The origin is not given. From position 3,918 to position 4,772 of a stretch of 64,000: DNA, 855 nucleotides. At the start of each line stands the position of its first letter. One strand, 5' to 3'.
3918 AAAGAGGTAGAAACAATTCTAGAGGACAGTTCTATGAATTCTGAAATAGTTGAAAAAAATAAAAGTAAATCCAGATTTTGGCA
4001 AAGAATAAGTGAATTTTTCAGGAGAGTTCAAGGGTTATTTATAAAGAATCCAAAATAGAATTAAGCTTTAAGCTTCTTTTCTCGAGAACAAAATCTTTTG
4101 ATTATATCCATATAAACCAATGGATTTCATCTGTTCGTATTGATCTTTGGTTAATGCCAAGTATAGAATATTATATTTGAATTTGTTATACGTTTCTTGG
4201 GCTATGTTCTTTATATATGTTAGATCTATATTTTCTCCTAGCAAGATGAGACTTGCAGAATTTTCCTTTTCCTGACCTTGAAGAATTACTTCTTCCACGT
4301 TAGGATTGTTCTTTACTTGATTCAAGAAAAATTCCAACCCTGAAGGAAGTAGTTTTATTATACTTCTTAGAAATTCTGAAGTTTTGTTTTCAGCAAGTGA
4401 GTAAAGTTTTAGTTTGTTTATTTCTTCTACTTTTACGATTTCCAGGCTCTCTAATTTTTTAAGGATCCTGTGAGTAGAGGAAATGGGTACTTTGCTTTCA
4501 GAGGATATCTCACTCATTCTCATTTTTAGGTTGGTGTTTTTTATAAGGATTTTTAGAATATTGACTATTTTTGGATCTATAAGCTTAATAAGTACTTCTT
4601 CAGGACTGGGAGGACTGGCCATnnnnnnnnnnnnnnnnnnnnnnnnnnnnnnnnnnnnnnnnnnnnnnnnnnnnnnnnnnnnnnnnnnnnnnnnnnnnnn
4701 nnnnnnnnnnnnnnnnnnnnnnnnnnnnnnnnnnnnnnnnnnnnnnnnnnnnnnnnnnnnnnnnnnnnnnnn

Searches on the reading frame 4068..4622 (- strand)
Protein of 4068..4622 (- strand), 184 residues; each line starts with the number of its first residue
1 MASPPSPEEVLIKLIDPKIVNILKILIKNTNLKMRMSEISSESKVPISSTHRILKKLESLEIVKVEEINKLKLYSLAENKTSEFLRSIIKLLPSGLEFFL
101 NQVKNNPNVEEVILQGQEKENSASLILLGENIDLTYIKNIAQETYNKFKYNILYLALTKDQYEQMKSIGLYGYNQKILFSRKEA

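Call 24: search_protein_families(library=pfam, proteins=[window:4068-4622:-], max_evalue=0.0001)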
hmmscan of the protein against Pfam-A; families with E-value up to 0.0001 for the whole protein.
window:4068-4622:- (184 aa): 1 family
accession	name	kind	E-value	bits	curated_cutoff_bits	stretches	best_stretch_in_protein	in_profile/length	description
PF01978.25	TrmB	-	1.3e-05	25.3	25.6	1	32-75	21-63/68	Sugar-specific transcriptional regulator TrmB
